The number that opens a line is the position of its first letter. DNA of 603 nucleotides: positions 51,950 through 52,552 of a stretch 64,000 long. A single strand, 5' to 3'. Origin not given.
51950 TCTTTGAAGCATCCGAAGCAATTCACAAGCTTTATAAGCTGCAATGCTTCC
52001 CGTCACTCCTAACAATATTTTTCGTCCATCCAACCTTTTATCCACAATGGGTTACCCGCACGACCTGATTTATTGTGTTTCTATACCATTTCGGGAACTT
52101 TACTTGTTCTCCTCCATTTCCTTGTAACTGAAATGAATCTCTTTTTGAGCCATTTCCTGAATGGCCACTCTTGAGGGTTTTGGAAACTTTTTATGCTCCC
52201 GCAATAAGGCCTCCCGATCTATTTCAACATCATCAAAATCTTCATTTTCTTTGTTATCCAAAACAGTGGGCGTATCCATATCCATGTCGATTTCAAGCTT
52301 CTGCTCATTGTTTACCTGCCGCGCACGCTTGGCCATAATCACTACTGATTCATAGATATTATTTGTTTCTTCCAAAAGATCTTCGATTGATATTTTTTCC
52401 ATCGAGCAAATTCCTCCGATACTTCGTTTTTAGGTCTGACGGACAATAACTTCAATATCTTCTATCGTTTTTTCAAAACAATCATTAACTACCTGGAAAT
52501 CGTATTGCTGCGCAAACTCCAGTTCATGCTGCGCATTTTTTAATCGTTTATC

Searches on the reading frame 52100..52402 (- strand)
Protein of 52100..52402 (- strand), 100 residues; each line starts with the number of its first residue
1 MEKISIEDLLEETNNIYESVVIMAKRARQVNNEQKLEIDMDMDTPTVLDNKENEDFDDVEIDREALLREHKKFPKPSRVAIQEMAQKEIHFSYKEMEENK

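Call 6: search_protein_families(library=pfam, proteins=[window:52100-52402:-])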
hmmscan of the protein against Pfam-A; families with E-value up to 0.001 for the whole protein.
window:52100-52402:- (100 aa): 1 family
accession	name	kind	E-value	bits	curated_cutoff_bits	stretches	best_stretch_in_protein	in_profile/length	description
PF01192.27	RNA_pol_Rpb6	-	4.1e-10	40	26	1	8-90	1-52/53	RNA polymerase Rpb6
